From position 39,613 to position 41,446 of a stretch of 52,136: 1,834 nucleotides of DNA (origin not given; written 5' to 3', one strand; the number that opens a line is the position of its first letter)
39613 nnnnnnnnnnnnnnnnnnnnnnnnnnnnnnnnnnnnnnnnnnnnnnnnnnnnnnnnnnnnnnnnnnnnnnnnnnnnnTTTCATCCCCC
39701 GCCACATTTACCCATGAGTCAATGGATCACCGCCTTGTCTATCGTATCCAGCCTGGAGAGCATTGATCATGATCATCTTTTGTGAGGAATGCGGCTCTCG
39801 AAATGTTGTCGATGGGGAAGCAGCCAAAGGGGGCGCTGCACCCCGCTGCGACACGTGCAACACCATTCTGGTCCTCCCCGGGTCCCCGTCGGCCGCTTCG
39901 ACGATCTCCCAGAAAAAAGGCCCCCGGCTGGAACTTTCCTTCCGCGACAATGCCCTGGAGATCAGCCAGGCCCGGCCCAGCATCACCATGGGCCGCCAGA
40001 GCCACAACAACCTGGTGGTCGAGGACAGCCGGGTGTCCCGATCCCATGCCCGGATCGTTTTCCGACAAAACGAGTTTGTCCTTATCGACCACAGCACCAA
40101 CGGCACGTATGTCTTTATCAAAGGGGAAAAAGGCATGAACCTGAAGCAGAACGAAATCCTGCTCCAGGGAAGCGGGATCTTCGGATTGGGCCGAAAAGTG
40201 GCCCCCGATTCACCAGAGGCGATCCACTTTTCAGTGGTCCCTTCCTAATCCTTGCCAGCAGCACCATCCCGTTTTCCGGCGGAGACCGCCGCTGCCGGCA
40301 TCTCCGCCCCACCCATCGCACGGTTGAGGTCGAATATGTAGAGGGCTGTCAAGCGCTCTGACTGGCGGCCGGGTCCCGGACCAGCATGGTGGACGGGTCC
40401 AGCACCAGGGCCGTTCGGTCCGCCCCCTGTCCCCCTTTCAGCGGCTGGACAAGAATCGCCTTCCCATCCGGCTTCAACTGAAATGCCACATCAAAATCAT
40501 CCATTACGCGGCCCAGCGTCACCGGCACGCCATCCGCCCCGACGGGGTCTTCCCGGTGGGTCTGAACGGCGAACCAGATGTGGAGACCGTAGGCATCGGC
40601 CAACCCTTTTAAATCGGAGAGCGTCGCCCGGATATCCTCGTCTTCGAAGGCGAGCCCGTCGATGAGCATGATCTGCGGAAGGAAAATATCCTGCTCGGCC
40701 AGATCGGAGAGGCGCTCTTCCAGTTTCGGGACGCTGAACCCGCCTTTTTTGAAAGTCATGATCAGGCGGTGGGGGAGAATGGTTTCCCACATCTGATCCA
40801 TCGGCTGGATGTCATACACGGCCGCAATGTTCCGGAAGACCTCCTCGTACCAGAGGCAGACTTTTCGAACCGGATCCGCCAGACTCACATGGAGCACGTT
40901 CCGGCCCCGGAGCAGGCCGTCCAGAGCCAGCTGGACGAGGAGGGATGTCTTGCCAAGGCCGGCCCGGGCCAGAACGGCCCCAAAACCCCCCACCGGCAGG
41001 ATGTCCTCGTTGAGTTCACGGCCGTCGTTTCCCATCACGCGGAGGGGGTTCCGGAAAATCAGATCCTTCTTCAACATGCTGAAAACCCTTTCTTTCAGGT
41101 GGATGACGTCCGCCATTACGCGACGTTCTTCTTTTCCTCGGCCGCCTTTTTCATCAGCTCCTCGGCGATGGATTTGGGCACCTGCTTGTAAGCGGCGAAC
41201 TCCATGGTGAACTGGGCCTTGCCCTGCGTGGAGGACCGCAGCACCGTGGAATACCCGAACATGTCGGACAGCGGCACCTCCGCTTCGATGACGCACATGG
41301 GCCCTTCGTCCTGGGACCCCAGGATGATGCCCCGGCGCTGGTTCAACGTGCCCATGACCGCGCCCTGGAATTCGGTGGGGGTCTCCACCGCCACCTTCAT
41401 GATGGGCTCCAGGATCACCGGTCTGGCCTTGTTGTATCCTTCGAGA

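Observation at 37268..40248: Five-gene MglA-type GTPase module: Roadblock, MglA, Roadblock, acidic helical protein, zinc-ribbon/FHA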

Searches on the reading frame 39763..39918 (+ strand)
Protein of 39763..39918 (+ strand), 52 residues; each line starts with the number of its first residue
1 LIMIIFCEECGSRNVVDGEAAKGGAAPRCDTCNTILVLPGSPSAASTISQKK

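Call 59: search_solved_structures(query=window:39763-39918:+, max_evalue=10, show_alignments=3)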
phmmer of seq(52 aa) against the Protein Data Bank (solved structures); distinct sequences matched with E-value up to 10: 7.
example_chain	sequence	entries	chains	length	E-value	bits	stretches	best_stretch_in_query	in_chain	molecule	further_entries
2nb9_A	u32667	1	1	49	0.058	17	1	3-34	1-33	Uncharacterized protein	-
3h0g_L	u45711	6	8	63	0.22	15.3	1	3-19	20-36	DNA-directed RNA polymerases I, II, and III subunit RPABC4 | RNA polymerase II subunit Rpb12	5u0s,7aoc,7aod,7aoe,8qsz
6asb_C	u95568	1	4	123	0.33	14.7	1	4-40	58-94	F-box/LRR-repeat protein 19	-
2k3v_A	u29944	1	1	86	0.68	13.7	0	19-33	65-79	Tetraheme cytochrome c-type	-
9ifr_A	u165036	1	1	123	0.7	13.7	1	13-35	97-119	OmpA-like domain-containing protein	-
2ct0_A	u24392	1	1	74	1.5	12.7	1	6-35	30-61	Non-SMC element 1 homolog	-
7ysi_A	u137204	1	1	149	1.5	12.6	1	2-39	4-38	Thiol disulfide reductase thioredoxin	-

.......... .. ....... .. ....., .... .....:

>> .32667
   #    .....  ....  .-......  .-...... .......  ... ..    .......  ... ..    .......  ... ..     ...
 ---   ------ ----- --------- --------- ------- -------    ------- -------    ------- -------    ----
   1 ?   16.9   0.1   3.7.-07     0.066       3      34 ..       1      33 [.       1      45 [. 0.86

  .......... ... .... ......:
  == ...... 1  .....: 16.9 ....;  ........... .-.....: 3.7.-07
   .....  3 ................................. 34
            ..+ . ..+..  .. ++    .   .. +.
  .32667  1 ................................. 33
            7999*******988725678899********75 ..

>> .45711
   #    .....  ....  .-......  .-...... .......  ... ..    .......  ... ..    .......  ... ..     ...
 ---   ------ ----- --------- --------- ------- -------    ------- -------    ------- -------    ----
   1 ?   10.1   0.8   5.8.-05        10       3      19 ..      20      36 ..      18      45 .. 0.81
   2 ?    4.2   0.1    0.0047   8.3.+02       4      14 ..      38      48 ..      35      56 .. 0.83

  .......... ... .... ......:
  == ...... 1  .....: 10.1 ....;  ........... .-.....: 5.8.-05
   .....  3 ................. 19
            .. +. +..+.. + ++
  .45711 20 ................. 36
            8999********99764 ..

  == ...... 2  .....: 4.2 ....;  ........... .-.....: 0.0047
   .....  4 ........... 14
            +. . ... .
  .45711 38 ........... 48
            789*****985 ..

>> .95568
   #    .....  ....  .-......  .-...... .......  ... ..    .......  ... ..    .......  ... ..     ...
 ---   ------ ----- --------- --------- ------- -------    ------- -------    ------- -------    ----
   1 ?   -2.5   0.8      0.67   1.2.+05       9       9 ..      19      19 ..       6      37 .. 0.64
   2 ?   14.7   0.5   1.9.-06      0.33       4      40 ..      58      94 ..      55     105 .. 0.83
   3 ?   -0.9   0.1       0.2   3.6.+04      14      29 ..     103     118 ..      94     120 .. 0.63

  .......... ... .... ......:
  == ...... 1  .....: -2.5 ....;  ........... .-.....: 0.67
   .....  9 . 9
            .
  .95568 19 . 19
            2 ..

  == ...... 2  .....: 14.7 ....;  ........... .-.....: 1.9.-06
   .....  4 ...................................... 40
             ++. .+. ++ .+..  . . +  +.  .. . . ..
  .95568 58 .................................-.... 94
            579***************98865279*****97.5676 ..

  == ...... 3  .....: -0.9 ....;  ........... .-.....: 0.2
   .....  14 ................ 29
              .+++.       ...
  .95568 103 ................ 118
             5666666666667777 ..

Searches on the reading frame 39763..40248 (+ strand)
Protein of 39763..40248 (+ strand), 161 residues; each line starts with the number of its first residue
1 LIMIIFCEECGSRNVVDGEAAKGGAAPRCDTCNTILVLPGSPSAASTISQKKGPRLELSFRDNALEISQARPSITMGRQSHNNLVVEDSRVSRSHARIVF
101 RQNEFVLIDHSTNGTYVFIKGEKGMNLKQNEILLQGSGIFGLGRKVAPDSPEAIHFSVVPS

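Call 3: search_protein_families(library=pfam, proteins=[window:39763-40248:+], max_evalue=0.1)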
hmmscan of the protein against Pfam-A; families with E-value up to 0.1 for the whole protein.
window:39763-40248:+ (161 aa): 6 families
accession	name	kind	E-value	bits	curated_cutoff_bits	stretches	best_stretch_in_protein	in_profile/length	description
PF00498.31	FHA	-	1.3e-13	51.6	20.7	1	74-120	1-47/67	FHA domain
PF16697.10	Yop-YscD_cpl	-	5.9e-06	26.9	33.2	1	70-136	15-84/94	Inner membrane component of T3SS, cytoplasmic domain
PF13717.11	Zn_ribbon_4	-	0.0058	17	30.3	1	3-35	1-34/36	zinc-ribbon domain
PF13719.11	Zn_ribbon_5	-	0.06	13.6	29.3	0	3-35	1-34/37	zinc-ribbon domain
PF23733.2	GRXCR1-2_C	-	0.061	13.7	26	0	5-33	10-36/47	GRXCR1/2, C-terminal domain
PF02591.20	Zn_ribbon_9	-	0.082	13.5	29.1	0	4-11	23-30/33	C4-type zinc ribbon domain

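Call 4: search_protein_families(library=ncbifam, proteins=[window:39763-40248:+], max_evalue=0.1)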
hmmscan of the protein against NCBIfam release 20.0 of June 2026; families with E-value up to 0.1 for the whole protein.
window:39763-40248:+ (161 aa): 7 families
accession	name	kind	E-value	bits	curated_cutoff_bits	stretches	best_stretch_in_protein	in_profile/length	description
NF049868.1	FhaB_Rv0019c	equivalog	7.8e-10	39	125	1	70-117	84-132/158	FHA domain-containing protein FhaB/FipA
TIGR03354.1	VI_FHA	hypoth_equivalog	2.9e-09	37.2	120.25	1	71-118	23-72/420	type VI secretion system-associated FHA domain protein TagH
NF052403.1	ESX1TransRegEspM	equivalog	1e-06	27.9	550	1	56-130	13-87/367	ESX-1 type VII secretion system transcriptional regulator EspM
NF041660.2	oxygluDhInhib_OdhI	equivalog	3.8e-05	23.6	200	1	71-127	55-112/130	oxoglutarate dehydrogenase inhibitor Odhl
NF052573.1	HisKinEspAMyxo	equivalog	0.00082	17.5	1400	1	75-117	49-93/755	serine histidine kinase EspA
NF033760.1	gliding_GltG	equivalog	0.0082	14.7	650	1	71-118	23-72/650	adventurous gliding motility protein GltG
NF001629.0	PRK00415.1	equivalog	0.062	12.8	70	0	5-42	15-49/62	30S ribosomal protein S27e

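Call 52: search_protein_families(library=pfam, proteins=[window:39763-40248:+], max_evalue=1)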
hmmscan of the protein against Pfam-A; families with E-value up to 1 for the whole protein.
window:39763-40248:+ (161 aa): 8 families
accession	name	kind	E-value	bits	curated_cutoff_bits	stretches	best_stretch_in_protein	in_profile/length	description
PF00498.31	FHA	-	1.3e-13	51.6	20.7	1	74-120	1-47/67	FHA domain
PF16697.10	Yop-YscD_cpl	-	5.9e-06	26.9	33.2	1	70-136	15-84/94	Inner membrane component of T3SS, cytoplasmic domain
PF13717.11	Zn_ribbon_4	-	0.0058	17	30.3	1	3-35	1-34/36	zinc-ribbon domain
PF13719.11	Zn_ribbon_5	-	0.06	13.6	29.3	1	3-35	1-34/37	zinc-ribbon domain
PF23733.2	GRXCR1-2_C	-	0.061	13.7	26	1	5-33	10-36/47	GRXCR1/2, C-terminal domain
PF02591.20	Zn_ribbon_9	-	0.082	13.5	29.1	0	4-11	23-30/33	C4-type zinc ribbon domain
PF12172.15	zf-ChsH2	-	0.19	12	23.2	0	6-15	27-36/37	ChsH2, rubredoxin-like zinc ribbon domain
PF19134.6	DUF5817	-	0.23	11.9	31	1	4-33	3-31/57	Domain of unknown function (DUF5817)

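Call 58: search_solved_structures(query=window:39763-40248:+, max_evalue=10, show_alignments=0)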
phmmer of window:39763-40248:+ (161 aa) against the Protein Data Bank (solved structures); distinct sequences matched with E-value up to 10: 23.
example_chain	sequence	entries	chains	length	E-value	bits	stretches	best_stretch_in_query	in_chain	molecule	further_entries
5a8i_A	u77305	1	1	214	1.3e-07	34.7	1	71-130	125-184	ARNA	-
8s05_C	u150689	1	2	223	1.6e-07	34.5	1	71-130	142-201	Conserved protein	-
2kb3_A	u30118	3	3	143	0.00011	25.2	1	70-120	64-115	Oxoglutarate dehydrogenase inhibitor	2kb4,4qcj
8p5x_G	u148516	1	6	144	0.00011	25.2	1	70-120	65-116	Oxoglutarate dehydrogenase inhibitor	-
8p5r_G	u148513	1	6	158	0.00041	23.4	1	32-118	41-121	Glycogen accumulation regulator GarA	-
2kfu_A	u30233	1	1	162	0.00047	23.2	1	31-118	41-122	Rv1827 pThr 22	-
6i2p_D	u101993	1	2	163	0.00048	23.2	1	31-118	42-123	Glycogen accumulation regulator GarA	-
2kkl_A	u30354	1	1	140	0.00052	23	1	33-118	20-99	Uncharacterized protein Mb1858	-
7rj3_A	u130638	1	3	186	0.00061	22.8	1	31-118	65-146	Glycogen accumulation regulator GarA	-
6i2q_B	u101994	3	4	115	0.00063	22.8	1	40-118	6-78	Glycogen accumulation regulator GarA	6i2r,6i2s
1mzk_A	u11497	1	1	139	0.0053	19.8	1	53-117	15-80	KINASE ASSOCIATED PROTEIN PHOSPHATASE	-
3gqs_A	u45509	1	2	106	0.0094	19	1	82-148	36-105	Adenylate cyclase-like protein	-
6hc0_B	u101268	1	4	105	0.015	18.3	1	73-140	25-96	GGDEF domain protein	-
6hc1_A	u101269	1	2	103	0.016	18.3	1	73-140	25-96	GGDEF domain protein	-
6hbz_A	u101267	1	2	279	0.058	16.4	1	73-140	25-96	GGDEF domain protein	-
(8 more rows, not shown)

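Call 66: find_homologous_proteins(query=window:39763-40248:+, max_evalue=0.00001)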
Query window:39763-40248:+ (161 aa): 102 proteins with E <= 0.00001 among 165 candidates.
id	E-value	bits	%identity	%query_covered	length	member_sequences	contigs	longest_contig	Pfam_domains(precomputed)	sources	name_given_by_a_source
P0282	1.8e-99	348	100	99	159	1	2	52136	PF00498.32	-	-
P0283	3.8e-91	321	91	99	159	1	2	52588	PF00498.32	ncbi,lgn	-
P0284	8.5e-87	306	87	98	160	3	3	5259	PF00498.32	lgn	-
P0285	1.1e-86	306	86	99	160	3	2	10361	PF00498.32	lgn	-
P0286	2.2e-84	299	86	99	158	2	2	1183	PF00498.32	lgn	-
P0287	1.2e-82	293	84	99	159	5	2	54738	PF00498.32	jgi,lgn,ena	-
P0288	1.6e-82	293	82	99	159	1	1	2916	PF00498.32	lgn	-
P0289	7.4e-69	248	72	97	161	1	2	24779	PF00498.32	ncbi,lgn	-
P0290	1.3e-68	247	74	97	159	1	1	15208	PF00498.32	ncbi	-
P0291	5.5e-67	242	72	97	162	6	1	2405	PF00498.32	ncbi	-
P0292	7.3e-67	242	71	99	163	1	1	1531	PF00498.32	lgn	-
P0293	8.8e-66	238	69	98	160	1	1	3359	PF00498.32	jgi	-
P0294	1.7e-65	237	71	98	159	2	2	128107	PF00498.32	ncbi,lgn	-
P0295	1.4e-64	234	68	98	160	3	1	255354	PF00498.32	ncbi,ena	-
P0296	4.3e-64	233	68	97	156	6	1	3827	PF00498.32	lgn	-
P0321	6.5e-47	177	54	97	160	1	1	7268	PF00498.32,PF13719.11,PF13717.12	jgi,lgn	jgi:hypothetical protein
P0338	1.9e-44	169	53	97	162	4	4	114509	PF00498.32,PF13717.12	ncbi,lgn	-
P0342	1.7e-43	166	53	96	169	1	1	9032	PF00498.32,PF13717.12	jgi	-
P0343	2.9e-43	165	54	97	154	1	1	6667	PF00498.32,PF13717.12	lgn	-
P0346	5.4e-43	164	50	97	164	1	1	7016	PF00498.32,PF13717.12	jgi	jgi:hypothetical protein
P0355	2.1e-38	149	46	97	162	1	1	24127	PF00498.32,PF13717.12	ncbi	-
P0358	1.5e-35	140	46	98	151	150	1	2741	PF00498.32,PF13717.12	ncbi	-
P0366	1.3e-31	127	41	98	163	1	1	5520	PF00498.32,PF13717.12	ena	-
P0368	3.4e-31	126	44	98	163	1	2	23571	PF00498.32,PF13717.12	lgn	-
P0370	5.5e-31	125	41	98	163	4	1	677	PF00498.32,PF13717.12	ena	-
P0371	1.2e-30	124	44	98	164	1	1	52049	PF00498.32,PF13717.12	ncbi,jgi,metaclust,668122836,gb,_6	metaclust:\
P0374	2.7e-30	123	41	98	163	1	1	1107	PF00498.32,PF13719.11,PF13717.12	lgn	-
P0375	2.7e-30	123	42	98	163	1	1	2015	PF00498.32,PF13717.12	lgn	-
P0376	4.4e-30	122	41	98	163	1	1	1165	PF00498.32,PF13717.12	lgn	-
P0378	1.4e-29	121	42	98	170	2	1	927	PF00498.32,PF13717.12,PF16697.11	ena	-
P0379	9.3e-29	118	40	98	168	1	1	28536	PF00498.32,PF13717.12,PF16697.11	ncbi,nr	ncbi:FHA domain-containing protein [Desulfococcaceae bacterium HSG9]|nr:FHA domain-containing protei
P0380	1.0e-28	118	39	98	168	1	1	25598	PF00498.32,PF13717.12,PF16697.11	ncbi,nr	ncbi:FHA domain-containing protein [Desulfococcaceae bacterium HSG7]|nr:FHA domain-containing protei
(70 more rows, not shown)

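Call 75: predict_structure(alignment_id=A4)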
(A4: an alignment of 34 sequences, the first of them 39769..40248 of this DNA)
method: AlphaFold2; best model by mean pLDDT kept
length: 159 residues; sequences in the alignment: 34
mean_pLDDT: 86.2   pTM: 0.64
mean pLDDT of the five models: 86.2, 84.9, 83.3, 81.5, 79.2
residues with pLDDT >= 90: 101; 70-90: 35; 50-70: 14; < 50: 9
segments of 3 or more residues with pLDDT < 50: 39-47
pLDDT, mean of each block of 10 residues (from residue 1): 83 72 77 68 48 93 91 95 92 95 95 95 95 96 93 92
secondary structure, 60 per line:
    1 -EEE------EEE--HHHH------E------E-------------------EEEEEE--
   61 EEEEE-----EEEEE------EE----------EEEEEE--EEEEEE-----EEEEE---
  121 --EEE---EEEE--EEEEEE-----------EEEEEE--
elements in order: E2-4 E11-13 H16-19 E53-58 E61-65 E71-75 E94-99 E102-107 E113-117 E123-125 E129-132 E135-140 E152-157

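Call 78: fold_search(model_id=the predicted structure, library=pdb)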
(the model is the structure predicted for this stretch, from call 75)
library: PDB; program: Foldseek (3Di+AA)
matches with E <= 10: 529; with E <= 0.001: 98
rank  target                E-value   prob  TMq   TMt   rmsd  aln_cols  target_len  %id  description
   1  5a8i                  2.3e-07  1.00  0.48  0.64   3.3       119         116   27  Crystal structure of the FHA domain of ArnA from Sulfolobus acidocaldarius (released 2016-06-22)
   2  6ccd                  1.5e-06  1.00  0.51  0.79   3.0       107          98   20  The crystal structure of Mycobacterium tuberculosis Rv1747 FHA-1 (released 2018-06-20)
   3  4qcj                  2.5e-06  1.00  0.51  0.76   2.5       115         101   23  Crystal Structure of OdhI from Corynebacterium glutamicum (released 2014-07-02)
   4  7rj3_B                4.4e-06  1.00  0.46  0.66   3.3       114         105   22  Crystal Structure of the Forkhead Associated (FHA) Domain of the Glycogen Accumulation Regulator (GarA) from Mycobacte (released 2021-07-28)
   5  8p5x_G                6.1e-06  1.00  0.50  0.74   2.9       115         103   24  Single particle cryo-EM structure of the complex between Corynebacterium glutamicum homohexameric 2-oxoglutarate dehyd (released 2023-08-16)
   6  6i2p_E                9.4e-06  1.00  0.49  0.72   3.0       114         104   24  Crystal structure of the Mycobacterium tuberculosis PknB kinase domain (L33E mutant) in complex with its substrate Gar (released 2019-05-22)
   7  6i2p_D                1.1e-05  1.00  0.49  0.66   3.1       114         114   24  Crystal structure of the Mycobacterium tuberculosis PknB kinase domain (L33E mutant) in complex with its substrate Gar (released 2019-05-22)
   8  7rj3_A                1.3e-05  1.00  0.48  0.70   3.1       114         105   23  Crystal Structure of the Forkhead Associated (FHA) Domain of the Glycogen Accumulation Regulator (GarA) from Mycobacte (released 2021-07-28)
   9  6c4u_A                1.4e-05  1.00  0.47  0.58   4.8       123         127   18  Engineered FHA with Myc-pTBD peptide (released 2018-05-30)
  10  2fez                  1.7e-05  1.00  0.45  0.21   3.7       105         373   20  Mycobacterium tuberculosis EmbR (released 2006-01-24)
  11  8i0p_X                1.7e-05  1.00  0.47  0.48  15.6       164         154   16  The cryo-EM structure of human pre-Bact complex (released 2024-07-31)
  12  5t2s_A                1.8e-05  1.00  0.50  0.34   4.3       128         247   19  Structure of the FHA1 domain of Rad53 bound simultaneously to the BRCT domain of Dbf4 and a phosphopeptide. (released 2016-10-12)
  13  3po8                  1.9e-05  1.00  0.50  0.76   2.9       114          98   22  Structural and functional analysis of phosphothreonine-dependent FHA domain interactions (released 2011-01-26)
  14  1g6g_B                2.3e-05  1.00  0.49  0.62   3.9       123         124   19  X-RAY STRUCTURE OF THE N-TERMINAL FHA DOMAIN FROM S. CEREVISIAE RAD53P IN COMPLEX WITH A PHOSPHOTHREONINE PEPTIDE AT 1 (released 2000-12-13)
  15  3unn_A                2.6e-05  1.00  0.47  0.66   3.7       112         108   14  Monomeric structure of the human MDC1 FHA domain in complex with an MDC1 phospho-T4 peptide (released 2012-01-25)
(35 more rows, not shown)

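Call 84: search_protein_families(library=padloc, proteins=[window:39763-40248:+], max_evalue=0.001)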
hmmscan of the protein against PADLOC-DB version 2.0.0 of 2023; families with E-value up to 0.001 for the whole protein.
window:39763-40248:+ (161 aa): 0 families

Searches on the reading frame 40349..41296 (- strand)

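Call 3: search_protein_families(library=pfam, proteins=[window:40349-41296:-], max_evalue=0.1)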
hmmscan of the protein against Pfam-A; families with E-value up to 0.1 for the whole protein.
window:40349-41296:- (315 aa): 1 family
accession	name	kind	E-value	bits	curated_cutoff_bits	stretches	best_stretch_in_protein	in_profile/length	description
PF13481.12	AAA_25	-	1.1e-05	25.6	27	1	95-245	25-189/195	AAA domain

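Call 4: search_protein_families(library=ncbifam, proteins=[window:40349-41296:-], max_evalue=0.1)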
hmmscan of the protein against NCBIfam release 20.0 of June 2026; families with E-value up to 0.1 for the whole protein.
window:40349-41296:- (315 aa): 1 family
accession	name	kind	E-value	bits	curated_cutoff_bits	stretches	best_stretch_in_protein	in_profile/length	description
TIGR03880.1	KaiC_arch_3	hypoth_equivalog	0.0067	16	249.45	1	106-153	19-66/224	KaiC domain-containing protein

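Call 84: search_protein_families(library=padloc, proteins=[window:40349-41296:-], max_evalue=0.001)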
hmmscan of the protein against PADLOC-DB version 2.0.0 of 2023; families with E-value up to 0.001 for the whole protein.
window:40349-41296:- (315 aa): 1 family
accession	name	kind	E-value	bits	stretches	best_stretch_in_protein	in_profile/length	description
PDLC04140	mad8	-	0.00021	18.9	0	99-141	22-67/314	mads_8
